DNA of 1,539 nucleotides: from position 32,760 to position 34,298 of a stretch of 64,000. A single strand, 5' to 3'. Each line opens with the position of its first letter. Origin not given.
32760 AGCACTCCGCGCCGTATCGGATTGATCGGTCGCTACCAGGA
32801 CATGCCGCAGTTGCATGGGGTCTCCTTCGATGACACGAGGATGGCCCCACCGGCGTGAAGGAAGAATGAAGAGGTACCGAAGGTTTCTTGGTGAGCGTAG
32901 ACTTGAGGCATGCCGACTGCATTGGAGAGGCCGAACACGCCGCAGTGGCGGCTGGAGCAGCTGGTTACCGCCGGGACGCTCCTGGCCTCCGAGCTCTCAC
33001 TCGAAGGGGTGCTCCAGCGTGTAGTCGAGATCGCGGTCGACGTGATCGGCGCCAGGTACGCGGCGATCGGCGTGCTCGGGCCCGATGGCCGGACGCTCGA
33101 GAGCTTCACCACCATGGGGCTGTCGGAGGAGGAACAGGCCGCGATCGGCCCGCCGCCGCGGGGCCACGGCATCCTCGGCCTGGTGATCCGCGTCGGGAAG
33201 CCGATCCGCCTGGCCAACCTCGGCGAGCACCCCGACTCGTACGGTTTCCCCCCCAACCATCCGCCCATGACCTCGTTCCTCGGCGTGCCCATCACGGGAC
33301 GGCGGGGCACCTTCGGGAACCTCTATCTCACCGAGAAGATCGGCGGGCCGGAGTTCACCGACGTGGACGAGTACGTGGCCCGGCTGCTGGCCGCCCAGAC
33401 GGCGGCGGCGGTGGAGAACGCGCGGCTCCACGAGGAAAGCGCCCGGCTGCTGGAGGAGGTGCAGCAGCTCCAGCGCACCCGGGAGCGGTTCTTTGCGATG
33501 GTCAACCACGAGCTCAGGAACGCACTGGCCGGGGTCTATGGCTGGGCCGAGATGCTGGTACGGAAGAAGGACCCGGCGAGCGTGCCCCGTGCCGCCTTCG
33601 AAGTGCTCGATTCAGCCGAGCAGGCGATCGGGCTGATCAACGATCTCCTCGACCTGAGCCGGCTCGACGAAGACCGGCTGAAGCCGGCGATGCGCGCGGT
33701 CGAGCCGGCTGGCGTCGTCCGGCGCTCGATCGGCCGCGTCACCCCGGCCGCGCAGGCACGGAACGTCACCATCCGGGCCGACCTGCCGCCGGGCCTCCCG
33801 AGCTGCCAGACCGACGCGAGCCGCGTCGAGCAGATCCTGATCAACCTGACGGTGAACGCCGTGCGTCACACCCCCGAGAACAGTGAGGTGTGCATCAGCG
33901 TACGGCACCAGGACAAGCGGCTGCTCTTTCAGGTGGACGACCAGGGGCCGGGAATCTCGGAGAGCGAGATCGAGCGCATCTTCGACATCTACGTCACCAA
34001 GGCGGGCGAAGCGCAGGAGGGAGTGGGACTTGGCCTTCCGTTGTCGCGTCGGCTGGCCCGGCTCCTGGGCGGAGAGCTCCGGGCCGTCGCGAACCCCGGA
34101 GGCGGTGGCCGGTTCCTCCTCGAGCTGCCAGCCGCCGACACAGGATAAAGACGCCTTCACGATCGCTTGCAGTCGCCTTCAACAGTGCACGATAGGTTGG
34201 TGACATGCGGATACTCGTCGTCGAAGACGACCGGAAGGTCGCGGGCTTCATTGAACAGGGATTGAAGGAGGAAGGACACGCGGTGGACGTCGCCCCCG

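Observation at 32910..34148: DevS/DosT-type haem-GAF sensor rewired to a HisKA kinase and an OmpR-type regulator, beside the N2O-reductase cluster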

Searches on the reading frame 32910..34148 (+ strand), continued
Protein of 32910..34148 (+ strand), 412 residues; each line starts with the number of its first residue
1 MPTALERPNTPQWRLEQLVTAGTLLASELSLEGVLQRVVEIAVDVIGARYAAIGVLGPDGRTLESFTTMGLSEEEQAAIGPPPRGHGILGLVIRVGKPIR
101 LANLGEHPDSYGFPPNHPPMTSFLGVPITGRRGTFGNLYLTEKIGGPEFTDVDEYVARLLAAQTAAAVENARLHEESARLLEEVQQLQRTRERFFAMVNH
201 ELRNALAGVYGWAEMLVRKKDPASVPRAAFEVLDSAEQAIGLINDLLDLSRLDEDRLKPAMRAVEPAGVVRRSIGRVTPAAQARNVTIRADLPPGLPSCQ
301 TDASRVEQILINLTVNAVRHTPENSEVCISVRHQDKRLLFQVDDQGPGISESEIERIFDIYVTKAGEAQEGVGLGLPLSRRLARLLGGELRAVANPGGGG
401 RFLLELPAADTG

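Call 11: find_encoding_contigs(protein=P0085, flank=10000, max_places=2)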
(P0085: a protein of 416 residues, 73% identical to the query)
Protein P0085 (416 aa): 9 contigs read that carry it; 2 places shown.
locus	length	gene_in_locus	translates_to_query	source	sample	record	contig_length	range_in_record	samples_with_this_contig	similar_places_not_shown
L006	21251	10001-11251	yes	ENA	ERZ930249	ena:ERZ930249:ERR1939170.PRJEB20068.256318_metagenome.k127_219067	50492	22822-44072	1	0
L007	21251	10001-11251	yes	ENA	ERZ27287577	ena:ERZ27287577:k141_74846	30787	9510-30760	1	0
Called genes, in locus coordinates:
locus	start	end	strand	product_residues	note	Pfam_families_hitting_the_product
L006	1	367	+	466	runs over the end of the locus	PF00989:PAS (weak), PF08448:PAS_4 (weak), PF02518:HATPase_c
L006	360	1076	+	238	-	PF00072:Response_reg, PF00196:GerE, PF08281:Sigma70_r4_2 (weak)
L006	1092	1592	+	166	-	-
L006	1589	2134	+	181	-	-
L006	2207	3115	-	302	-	-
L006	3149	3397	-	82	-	PF02416:TatA_B_E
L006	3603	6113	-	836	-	PF09364:XFP_N, PF03894:XFP, PF09363:XFP_C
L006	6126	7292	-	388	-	PF00871:Acetate_kinase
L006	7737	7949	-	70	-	PF11154:DUF2934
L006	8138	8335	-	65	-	-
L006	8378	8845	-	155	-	-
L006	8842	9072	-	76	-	PF11127:YgaP-like_TM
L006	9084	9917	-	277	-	PF00582:Usp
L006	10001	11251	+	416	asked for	PF01590:GAF, PF13185:GAF_2, PF13492:GAF_3 (faint), PF00512:HisKA, PF13581:HATPase_c_2 (weak), PF02518:HATPase_c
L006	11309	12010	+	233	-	PF00072:Response_reg, PF00486:Trans_reg_C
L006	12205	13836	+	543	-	PF00122:E1-E2_ATPase, PF00702:Hydrolase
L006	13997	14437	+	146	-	-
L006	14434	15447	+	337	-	PF07731:Cu-oxidase_2, PF07732:Cu-oxidase_3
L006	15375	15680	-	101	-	-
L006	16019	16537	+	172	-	PF01988:VIT1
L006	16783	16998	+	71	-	-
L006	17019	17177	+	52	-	-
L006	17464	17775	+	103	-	-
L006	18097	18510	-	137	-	PF03625:DUF302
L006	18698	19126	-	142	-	-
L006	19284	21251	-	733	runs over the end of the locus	PF19335:HMBD, PF00122:E1-E2_ATPase, PF00702:Hydrolase, PF12710:HAD (weak), PF08282:Hydrolase_3 (faint)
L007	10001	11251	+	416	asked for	PF01590:GAF, PF13185:GAF_2, PF13492:GAF_3 (faint), PF00512:HisKA, PF13581:HATPase_c_2 (weak), PF02518:HATPase_c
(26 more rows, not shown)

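Call 20: search_protein_families(library=pfam, alignment_id=A1, max_evalue=0.0001)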
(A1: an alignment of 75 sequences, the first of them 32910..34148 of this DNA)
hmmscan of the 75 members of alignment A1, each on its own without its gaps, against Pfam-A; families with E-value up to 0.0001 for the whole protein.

A. member 1, window:32910-34148:+ (412 aa): 4 families
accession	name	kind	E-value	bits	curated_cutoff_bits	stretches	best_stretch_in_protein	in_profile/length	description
PF02518.31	HATPase_c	-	4.5e-23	82.2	26.4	1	302-409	2-110/111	Histidine kinase-, DNA gyrase B-, and HSP90-like ATPase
PF13185.12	GAF_2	-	2.7e-20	73.4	28.6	1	29-169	2-136/136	GAF domain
PF00512.31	HisKA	-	4.8e-14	52.6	26.9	1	191-254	2-65/66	His Kinase A (phospho-acceptor) domain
PF01590.32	GAF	-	1.8e-12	48.4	22.4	1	31-168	2-133/133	GAF domain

B. families by the number of members that match (of 75 scanned): 16 families
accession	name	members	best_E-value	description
PF13185.12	GAF_2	75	1.2e-64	GAF domain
PF01590.32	GAF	75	3.1e-53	GAF domain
PF13492.12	GAF_3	67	4.1e-28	GAF domain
PF02518.31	HATPase_c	50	1.6e-33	Histidine kinase-, DNA gyrase B-, and HSP90-like ATPase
PF07730.19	HisKA_3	43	1.6e-16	Histidine kinase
PF13581.12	HATPase_c_2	29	6.9e-10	Histidine kinase-like ATPase domain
PF00512.31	HisKA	15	4.4e-23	His Kinase A (phospho-acceptor) domain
PF00989.32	PAS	3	1.7e-19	PAS fold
PF13426.13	PAS_9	3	1.7e-18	PAS domain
PF08448.16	PAS_4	2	1.5e-14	PAS fold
PF08447.18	PAS_3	2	7.2e-10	PAS fold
PF11849.14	DUF3369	2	3.4e-06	Domain of unknown function (DUF3369)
PF13188.13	PAS_8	2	6.7e-05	PAS domain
PF00072.30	Response_reg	1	1.2e-43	Response regulator receiver domain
PF06505.16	XylR_N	1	3.2e-19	Activator of aromatic catabolism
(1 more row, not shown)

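Call 22: find_related_loci(query=window:32910-34148:+, collection=genome_contigs, flank=10000)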
Query window:32910-34148:+ (412 aa) in genome_contigs; peptide patterns used: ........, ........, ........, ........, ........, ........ (x = any residue, [..] = any of these).
600 stretches matched a pattern (row limit reached: there are more); 584 encode a relative of the query (tblastn E <= 1e-3); the best 80 are kept; 80 distinct loci.
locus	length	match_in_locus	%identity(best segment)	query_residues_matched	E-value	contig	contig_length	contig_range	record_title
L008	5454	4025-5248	81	1-409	0e+0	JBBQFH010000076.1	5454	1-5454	MAG: Gemmatimonadales bacterium isolate Co_metawrap_1038 Cmw_1038_k141_16926800_length_5454_cov_6.0553, whole genome sho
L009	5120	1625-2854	71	1-409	0e+0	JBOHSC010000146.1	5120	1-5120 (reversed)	MAG: Gemmatimonadales bacterium isolate TC-S_metabat2.bin.185_sub k127_4400603, whole genome shotgun sequence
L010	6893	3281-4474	72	14-409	0e+0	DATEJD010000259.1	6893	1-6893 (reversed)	MAG TPA_asm: Gemmatimonadales bacterium isolate SMAG_U8855 k141_66915, whole genome shotgun sequence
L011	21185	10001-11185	72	14-408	0e+0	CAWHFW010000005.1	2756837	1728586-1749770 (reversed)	MAG: uncultured Gemmatimonadales bacterium isolate MFD00392.bin.2.68 genome assembly, contig: contig_5291, whole genome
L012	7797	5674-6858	71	15-409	0e+0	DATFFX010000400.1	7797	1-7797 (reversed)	MAG TPA_asm: Gemmatimonadales bacterium isolate SMAG_U8647 k141_311722, whole genome shotgun sequence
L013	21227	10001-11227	69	1-408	0e+0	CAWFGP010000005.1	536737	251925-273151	MAG: uncultured Gemmatimonadales bacterium isolate MFD04944.bin.1.216 genome assembly, contig: contig_43507, whole genom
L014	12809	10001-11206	70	6-409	0e+0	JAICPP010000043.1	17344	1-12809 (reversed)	MAG: Gemmatimonadales bacterium isolate TY_FP_2_bin.28 k141_4293892_length_17344_cov_11.0000, whole genome shotgun seque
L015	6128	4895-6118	68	3-409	0e+0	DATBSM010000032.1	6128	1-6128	MAG TPA_asm: Gemmatimonadales bacterium isolate SMAG_U4157 k141_1012545, whole genome shotgun sequence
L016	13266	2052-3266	68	1-412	3e-180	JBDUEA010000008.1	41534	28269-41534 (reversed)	MAG: Gemmatimonadota bacterium isolate cluster4_bin.84 NODE_1005_length_41534_cov_14.055498, whole genome shotgun sequen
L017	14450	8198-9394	73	12-410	4e-180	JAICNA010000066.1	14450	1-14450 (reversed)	MAG: Gemmatimonadales bacterium isolate OF_bin.15 k141_3303202_length_14450_cov_10.9607, whole genome shotgun sequence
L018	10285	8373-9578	72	12-411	6e-178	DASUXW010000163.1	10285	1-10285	MAG TPA_asm: Gemmatimonadales bacterium isolate SMAG_U1879 k141_1728787, whole genome shotgun sequence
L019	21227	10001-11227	66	2-409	1e-176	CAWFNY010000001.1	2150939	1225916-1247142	MAG: uncultured Gemmatimonadales bacterium isolate MFD05942.bin.1.314 genome assembly, contig: contig_15511, whole genom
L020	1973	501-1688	69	14-409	0e+0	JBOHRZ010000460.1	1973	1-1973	MAG: Gemmatimonadales bacterium isolate SE1506_metabat2.bin.11 NODE_39289_length_1973_cov_0.833153, whole genome shotgun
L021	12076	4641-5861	66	3-407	4e-174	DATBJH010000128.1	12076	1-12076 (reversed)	MAG TPA_asm: Gemmatimonadales bacterium isolate SMAG_U3915 k141_3959340, whole genome shotgun sequence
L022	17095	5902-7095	66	12-409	7e-173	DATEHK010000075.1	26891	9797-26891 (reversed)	MAG TPA_asm: Gemmatimonadaceae bacterium isolate SMAG_U8809 k141_1321952, whole genome shotgun sequence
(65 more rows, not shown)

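Call 38: search_protein_families(library=ncbifam, proteins=[window:32910-34148:+], max_evalue=0.00001)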
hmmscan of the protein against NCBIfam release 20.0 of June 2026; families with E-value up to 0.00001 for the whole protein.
window:32910-34148:+ (412 aa): 78 families (the best 25 are shown)
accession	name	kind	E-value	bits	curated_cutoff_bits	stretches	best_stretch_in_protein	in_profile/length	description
NF046044.1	PnpS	equivalog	1e-37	130.1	400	1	183-407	162-390/390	two-component system histidine kinase PnpS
NF011874.0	PRK15347.1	equivalog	9e-37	126.6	852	1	185-409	392-615/921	two component system sensor kinase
TIGR02956.1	TMAO_torS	equivalog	1.6e-36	125.9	676.5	1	156-408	425-682/967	TMAO reductase system sensor histidine kinase/response regulator TorS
TIGR02966.1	phoR_proteo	equivalog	8.9e-36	123.5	334.2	1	178-404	101-331/333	phosphate regulon sensor histidine kinase PhoR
NF033092.0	HK_WalK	equivalog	1e-32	113.5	725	1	183-407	364-593/594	cell wall metabolism sensor histidine kinase WalK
NF006800.0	PRK09303.1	equivalog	7.2e-32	110.8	342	1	166-408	123-377/383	histidine kinase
NF040691.1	MtrAB_MtrB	equivalog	4.7e-31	108.4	450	1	180-409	263-493/507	MtrAB system histidine kinase MtrB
NF007688.0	PRK10364.1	equivalog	4.9e-30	104.7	479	1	193-409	242-452/460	two-component system sensor histidine kinase ZraS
NF038297.2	hybrid_HK_HrmK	equivalog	1.7e-29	102.9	725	1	172-409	213-458/607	hybrid histidine kinase/response regulator HrmK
NF008543.0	PRK11466.1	equivalog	1.8e-29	102.2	982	1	157-408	413-662/914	TMAO reductase system sensor histidine kinase/response regulator TorS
NF008302.0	PRK11091.1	equivalog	1.9e-29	102.4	838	1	179-408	271-505/779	aerobic respiration two-component sensor histidine kinase ArcB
NF012163.2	BaeS_SmeS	equivalog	9.6e-29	100.6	500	1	169-407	218-457/457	sensor histidine kinase efflux regulator BaeS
NF008468.0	PRK11360.1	equivalog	1.4e-28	99.6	646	1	178-409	381-609/616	two-component system sensor histidine kinase AtoS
NF008312.0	PRK11100.1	equivalog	3.7e-28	98.6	356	1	190-408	255-474/477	two-component system sensor histidine kinase CreC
NF041947.1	LuxQ_Vibrio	equivalog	1.6e-27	95.8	1200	1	175-408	458-696/843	quorum-sensing autoinducer 2 sensor kinase/phosphatase LuxQ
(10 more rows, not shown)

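Call 63: predict_structure(alignment_id=A2)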
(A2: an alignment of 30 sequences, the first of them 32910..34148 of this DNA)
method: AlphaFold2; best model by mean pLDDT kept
length: 412 residues; sequences in the alignment: 30
mean_pLDDT: 77.8   pTM: 0.51
mean pLDDT of the five models: 77.8, 77.5, 77.0, 73.7, 73.1
residues with pLDDT >= 90: 96; 70-90: 201; 50-70: 89; < 50: 26
segments of 3 or more residues with pLDDT < 50: 1-4, 86-88, 252-255, 360-373
pLDDT, mean of each block of 10 residues (from residue 1): 61 86 84 92 90 83 81 79 55 78 80 65 90 87 90 93 91 87 79 68 63 60 60 59 56 55 89 86 90 88 87 86 92 92 86 69 37 63 86 82 89 56
secondary structure, 60 per line:
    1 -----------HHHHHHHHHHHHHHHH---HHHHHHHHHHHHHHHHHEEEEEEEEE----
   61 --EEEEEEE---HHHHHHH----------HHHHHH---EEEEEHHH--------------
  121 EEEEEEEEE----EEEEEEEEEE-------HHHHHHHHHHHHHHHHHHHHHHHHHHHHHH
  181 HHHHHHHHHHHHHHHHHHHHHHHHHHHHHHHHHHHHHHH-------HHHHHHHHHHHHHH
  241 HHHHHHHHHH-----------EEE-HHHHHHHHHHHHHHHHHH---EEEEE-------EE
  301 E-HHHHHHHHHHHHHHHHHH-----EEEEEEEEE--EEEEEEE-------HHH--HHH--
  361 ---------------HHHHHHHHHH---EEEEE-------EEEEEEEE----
elements in order: H12-27 H31-47 E48-56 E63-69 H73-79 H90-95 E99-103 E121-129 E134-143 H151-219 H227-250 E262-264 H266-283 E287-291 E299-301 H303-320 E326-334 E337-343 H376-385 E389-393 E401-408

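Call 67: fold_search(model_id=the predicted structure, library=pdb)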
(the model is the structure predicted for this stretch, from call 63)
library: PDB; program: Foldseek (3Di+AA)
matches with E <= 10: 1160; with E <= 0.001: 523
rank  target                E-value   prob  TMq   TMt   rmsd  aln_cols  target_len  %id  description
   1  9eut_A                8.3e-19  1.00  0.43  0.26  13.8       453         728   17  Cryo-EM structure of the full-length Pseudomonas aeruginosa bacteriophytochrome in its Pr state (released 2024-09-04)
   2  9a5d_A                1.3e-17  1.00  0.43  0.31  15.6       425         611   18  Integrative model of WALK-YYCH by crosslinking MS and deep learning (released 2024-09-18)
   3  8upk_A                1.6e-17  1.00  0.38  0.25  10.7       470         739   20  Pr/Pfr heterodimer (hybrid) state of Stigmatella aurantiaca bacteriophytochrome 2 (released 2024-09-25)
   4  6azr_A                5.2e-17  1.00  0.42  0.70   5.7       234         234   25  Crystal structure of the T264A HK853cp-BeF3-RR468 complex (released 2017-12-27)
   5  6rh0_B                7.9e-17  1.00  0.41  0.68   6.2       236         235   24  Revisiting pH-gated conformational switch. Complex HK853-RR468 pH 5.5 (released 2020-02-19)
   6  6rh0_A                8.3e-17  1.00  0.41  0.68   5.9       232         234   25  Revisiting pH-gated conformational switch. Complex HK853-RR468 pH 5.5 (released 2020-02-19)
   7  4jav_B                8.3e-17  1.00  0.39  0.62   7.5       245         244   26  Structural basis of a rationally rewired protein-protein interface (HK853wt and RR468mutant V13P, L14I, I17M and N21V) (released 2013-09-04)
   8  4q20_A                1.0e-16  1.00  0.43  0.72   5.3       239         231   28  Crystal structure of a C-terminal part of tyrosine kinase (DivL) from Caulobacter crescentus CB15 at 2.50 A resolution (released 2014-04-23)
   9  5uht_A                1.0e-16  1.00  0.42  0.68   6.0       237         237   23  Structure of the Thermotoga maritima HK853-BeF3-RR468 complex at pH 5.0 (released 2017-12-27)
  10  9jfj_C                1.9e-16  1.00  0.43  0.74   5.7       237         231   26  Crystal structure of the cytoplasmic domain of ZraS in ADP-bound form (released 2025-03-26)
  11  6rh7_A                2.1e-16  1.00  0.41  0.66   6.7       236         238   25  Revisiting pH-gated conformational switch. Complex HK853 mutant H260A -RR468 mutant D53A pH 7.5 (released 2020-02-19)
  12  6rh7_B                2.3e-16  1.00  0.41  0.68   6.4       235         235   24  Revisiting pH-gated conformational switch. Complex HK853 mutant H260A -RR468 mutant D53A pH 7.5 (released 2020-02-19)
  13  4jau                  2.3e-16  1.00  0.37  0.62   8.5       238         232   26  Structural basis of a rationally rewired protein-protein interface (HK853mutant A268V, A271G, T275M, V294T and D297E) (released 2013-09-04)
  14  3dge_A                3.1e-16  1.00  0.40  0.66   6.5       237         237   24  Structure of a histidine kinase-response regulator complex reveals insights into Two-component signaling and a novel c (released 2009-07-07)
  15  6rh8_A                3.5e-16  1.00  0.41  0.67   6.4       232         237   26  Revisiting pH-gated conformational switch. Complex HK853 mutant H260A -RR468 mutant D53A pH 5.3 (released 2020-02-19)
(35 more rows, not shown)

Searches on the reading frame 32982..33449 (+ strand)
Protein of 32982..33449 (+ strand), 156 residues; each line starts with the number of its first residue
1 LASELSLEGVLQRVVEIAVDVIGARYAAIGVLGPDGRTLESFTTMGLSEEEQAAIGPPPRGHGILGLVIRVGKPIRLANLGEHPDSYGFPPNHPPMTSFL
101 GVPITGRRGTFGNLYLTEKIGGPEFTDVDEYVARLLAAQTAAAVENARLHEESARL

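Call 16: search_protein_representatives(protein=window:32982-33449:+)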
Query: 156 residues. Proteins with E-value up to 0.001 (for the whole library): 18166; up to 1e-10: 6657; up to 1e-30: 1381. The best 150 are listed.
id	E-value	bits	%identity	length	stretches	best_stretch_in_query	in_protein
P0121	4.5e-122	419.7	51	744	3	1-152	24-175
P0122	5.0e-89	312.4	55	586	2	2-149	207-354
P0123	2.4e-87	307.0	52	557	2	1-152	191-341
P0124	1.6e-80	284.8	44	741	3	2-151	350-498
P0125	7.2e-77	272.9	50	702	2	2-154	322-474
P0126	7.5e-70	250.2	40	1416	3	7-153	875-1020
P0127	1.4e-68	246.1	46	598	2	8-151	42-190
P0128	1.8e-67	242.4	56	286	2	1-149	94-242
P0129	3.6e-66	238.2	39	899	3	2-152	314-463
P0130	2.8e-65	235.3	73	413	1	1-156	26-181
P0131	7.3e-65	233.9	76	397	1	9-156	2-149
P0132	3.2e-62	225.4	70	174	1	2-151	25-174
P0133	6.4e-62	224.4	69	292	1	1-156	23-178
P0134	5.0e-60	218.2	45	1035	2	10-151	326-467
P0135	1.3e-59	216.9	33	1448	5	2-152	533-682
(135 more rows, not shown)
